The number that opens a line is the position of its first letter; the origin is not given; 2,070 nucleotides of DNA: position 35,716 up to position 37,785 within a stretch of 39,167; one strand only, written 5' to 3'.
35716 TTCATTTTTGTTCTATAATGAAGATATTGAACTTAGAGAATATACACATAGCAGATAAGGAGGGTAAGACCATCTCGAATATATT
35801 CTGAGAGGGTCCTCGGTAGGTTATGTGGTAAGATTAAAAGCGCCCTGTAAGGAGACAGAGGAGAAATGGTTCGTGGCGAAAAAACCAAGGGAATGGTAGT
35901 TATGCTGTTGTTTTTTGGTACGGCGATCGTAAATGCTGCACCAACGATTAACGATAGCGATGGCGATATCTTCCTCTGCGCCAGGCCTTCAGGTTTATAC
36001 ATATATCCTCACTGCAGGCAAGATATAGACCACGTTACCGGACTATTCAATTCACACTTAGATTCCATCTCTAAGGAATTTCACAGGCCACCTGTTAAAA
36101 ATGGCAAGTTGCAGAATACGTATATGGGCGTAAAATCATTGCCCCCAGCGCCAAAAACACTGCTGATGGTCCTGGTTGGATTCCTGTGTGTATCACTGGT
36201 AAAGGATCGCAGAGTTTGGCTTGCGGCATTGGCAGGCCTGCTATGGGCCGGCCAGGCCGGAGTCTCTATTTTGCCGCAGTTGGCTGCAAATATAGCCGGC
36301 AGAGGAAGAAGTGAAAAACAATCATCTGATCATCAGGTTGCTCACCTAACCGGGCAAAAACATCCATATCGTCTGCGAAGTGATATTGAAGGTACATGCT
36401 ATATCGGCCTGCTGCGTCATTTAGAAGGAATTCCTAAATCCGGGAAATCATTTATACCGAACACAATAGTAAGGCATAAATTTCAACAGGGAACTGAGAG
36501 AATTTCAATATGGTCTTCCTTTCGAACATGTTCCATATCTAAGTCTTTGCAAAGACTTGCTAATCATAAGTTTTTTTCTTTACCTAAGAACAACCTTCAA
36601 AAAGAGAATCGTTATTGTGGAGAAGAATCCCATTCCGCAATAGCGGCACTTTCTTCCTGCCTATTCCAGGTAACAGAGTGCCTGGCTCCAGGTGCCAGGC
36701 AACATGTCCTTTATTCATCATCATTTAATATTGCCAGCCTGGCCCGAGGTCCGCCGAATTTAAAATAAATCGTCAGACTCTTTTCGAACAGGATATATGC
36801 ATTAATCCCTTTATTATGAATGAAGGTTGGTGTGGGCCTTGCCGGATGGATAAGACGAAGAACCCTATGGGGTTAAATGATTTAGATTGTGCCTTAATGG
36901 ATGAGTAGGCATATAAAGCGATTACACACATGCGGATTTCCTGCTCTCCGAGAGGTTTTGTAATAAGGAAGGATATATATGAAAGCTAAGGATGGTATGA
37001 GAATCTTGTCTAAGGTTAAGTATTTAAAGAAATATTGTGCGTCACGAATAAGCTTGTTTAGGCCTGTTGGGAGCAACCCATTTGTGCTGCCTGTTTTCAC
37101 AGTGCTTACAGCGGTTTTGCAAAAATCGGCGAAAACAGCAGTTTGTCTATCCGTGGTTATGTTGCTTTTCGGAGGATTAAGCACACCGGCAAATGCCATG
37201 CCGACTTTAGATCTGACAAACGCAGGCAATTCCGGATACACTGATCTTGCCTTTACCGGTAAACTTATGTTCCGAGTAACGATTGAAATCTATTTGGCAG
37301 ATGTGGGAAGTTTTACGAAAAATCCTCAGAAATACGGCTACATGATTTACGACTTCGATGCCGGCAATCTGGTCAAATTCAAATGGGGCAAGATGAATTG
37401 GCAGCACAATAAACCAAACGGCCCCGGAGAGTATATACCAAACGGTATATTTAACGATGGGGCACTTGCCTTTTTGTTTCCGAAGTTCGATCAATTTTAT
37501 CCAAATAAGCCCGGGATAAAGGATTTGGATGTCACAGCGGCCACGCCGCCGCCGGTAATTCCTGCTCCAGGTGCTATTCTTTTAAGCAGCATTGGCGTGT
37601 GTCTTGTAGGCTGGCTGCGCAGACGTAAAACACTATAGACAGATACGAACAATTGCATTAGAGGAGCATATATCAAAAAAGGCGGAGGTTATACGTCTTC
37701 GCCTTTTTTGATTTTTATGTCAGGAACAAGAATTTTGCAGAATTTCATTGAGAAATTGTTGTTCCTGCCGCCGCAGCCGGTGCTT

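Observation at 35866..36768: ORF with a PEP-CTERM-like sorting signal in the middle rather than at the C-terminus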

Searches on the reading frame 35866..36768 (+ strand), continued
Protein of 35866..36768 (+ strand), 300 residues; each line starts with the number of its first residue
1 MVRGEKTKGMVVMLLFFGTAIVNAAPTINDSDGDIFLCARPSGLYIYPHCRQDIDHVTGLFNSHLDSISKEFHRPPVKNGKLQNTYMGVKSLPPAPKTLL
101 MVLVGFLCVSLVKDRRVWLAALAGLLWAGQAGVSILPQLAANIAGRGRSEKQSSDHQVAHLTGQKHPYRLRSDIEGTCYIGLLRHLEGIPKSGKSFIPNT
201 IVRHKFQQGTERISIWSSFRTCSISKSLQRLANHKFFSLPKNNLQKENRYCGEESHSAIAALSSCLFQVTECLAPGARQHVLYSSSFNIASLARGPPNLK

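Call 59: search_solved_structures(query=A2, max_evalue=10)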
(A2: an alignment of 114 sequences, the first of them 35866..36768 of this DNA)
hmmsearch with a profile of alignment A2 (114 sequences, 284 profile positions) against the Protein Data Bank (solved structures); distinct sequences matched with E-value up to 10: 42.
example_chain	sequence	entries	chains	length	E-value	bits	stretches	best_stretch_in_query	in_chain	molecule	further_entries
7mfg_B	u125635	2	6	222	0.13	14.7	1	31-84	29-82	Hemagglutinin HA2 chain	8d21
6xsk_B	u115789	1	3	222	0.13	14.7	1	31-84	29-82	Hemagglutinin HA2 chain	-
9j5l_2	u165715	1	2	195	0.24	13.9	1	31-84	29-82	Designed influenza hemagglutinin stem #219 HA2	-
9cjy_B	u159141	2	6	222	0.37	13.3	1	32-84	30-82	Hemagglutinin HA2 chain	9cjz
9dbx_B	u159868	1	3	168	0.4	13.2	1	32-84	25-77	Hemagglutinin HA2 chain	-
9cu7_B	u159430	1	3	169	0.4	13.2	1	32-84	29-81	Hemagglutinin HA2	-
8tp5_B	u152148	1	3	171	0.42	13.1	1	32-84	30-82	Hemagglutinin HA2 chain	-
5ugy_B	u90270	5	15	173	0.43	13.1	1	32-84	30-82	Hemagglutinin HA2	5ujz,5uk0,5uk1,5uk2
6cf7_B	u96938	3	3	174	0.43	13.1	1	32-84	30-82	Hemagglutinin | Hemagglutinin HA2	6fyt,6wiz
7jix_B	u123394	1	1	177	0.44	13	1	32-84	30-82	Hemagglutinin HA2 chain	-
5w6g_B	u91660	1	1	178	0.45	13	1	32-84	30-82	Hemagglutinin HA2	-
7scn_B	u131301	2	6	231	0.46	13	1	32-84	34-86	Hemagglutinin HA2 chain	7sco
4edb_B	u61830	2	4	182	0.47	12.9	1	32-84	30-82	Hemagglutinin | Hemagglutinin HA2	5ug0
6lks_L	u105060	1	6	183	0.48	12.9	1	32-84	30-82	Hemagglutinin HA2 chain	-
6ml8_B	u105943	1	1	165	0.61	12.6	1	32-84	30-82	Hemagglutinin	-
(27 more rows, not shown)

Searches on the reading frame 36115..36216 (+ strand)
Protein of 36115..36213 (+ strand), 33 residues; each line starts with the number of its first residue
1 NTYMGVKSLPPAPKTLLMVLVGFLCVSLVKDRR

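Call 14: search_protein_families(library=ncbifam, proteins=[window:36115-36213:+], max_evalue=10)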
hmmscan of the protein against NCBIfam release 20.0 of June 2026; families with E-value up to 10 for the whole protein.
seq(33 aa): 0 families

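Call 15: search_protein_families(library=pfam, proteins=[window:36115-36213:+], max_evalue=10)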
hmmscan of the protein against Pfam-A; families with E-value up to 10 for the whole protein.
seq(33 aa): 0 families

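Call 53: search_protein_families(library=ncbifam, alignment_id=A4, max_evalue=10)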
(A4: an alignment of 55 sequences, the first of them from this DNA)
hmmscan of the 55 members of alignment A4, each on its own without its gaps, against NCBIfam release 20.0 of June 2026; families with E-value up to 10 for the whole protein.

A. member 1, seq(34 aa): 0 families

B. families by the number of members that match (of 55 scanned): 5 families
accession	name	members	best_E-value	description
TIGR02595.1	PEP_CTERM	6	0.0075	PEP-CTERM sorting domain-containing protein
NF038124.1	PEP_CTERM_TLD_A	2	0.2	PEP_CTERM-anchored TLD domain-containing protein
TIGR03370.1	VPLPA-CTERM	1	0.03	VPLPA-CTERM sorting domain-containing protein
NF033853.2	KPN_two_small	1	0.031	small membrane protein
NF041538.1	PEP_EDSA_1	1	0.39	EDSAP-1 family PEP-CTERM protein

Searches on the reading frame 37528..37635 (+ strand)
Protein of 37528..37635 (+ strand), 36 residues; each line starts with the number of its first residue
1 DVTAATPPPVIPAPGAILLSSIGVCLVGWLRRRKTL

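Call 14: search_protein_families(library=ncbifam, proteins=[window:37528-37635:+], max_evalue=10)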
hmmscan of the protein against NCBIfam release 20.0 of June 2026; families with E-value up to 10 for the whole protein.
seq(36 aa): 7 families
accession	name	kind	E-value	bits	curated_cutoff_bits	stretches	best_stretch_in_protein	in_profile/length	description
NF041927.1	Xrt_dep_XDP1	equivalog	0.0038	17.2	125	1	4-33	212-241/242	exosortase-dependent surface protein XDP1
NF038129.1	PEP_NF038129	equivalog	0.004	17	65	1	5-34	166-194/194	NF038129 family PEP-CTERM protein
TIGR02595.1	PEP_CTERM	domain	0.0066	17.2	16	1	11-34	1-23/24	PEP-CTERM sorting domain-containing protein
NF041538.1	PEP_EDSA_1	subfamily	0.032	13.9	100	1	7-34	283-307/307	EDSAP-1 family PEP-CTERM protein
NF038124.1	PEP_CTERM_TLD_A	exception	0.038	13.6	100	1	10-34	210-234/235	PEP_CTERM-anchored TLD domain-containing protein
NF033947.0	PEP-cistern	hypoth_equivalog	0.086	12.6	60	1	5-33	167-195/195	cistern family PEP-CTERM protein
NF038125.1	PEP_CTERM_THxN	subfamily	0.13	11.8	85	1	9-34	221-246/246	THxN family PEP-CTERM protein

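Call 15: search_protein_families(library=pfam, proteins=[window:37528-37635:+], max_evalue=10)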
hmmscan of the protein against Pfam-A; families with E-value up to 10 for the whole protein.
seq(36 aa): 1 family
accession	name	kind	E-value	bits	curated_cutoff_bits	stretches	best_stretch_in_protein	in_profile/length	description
PF07589.16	PEP-CTERM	-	0.0015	19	20.7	1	11-34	2-24/24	PEP-CTERM motif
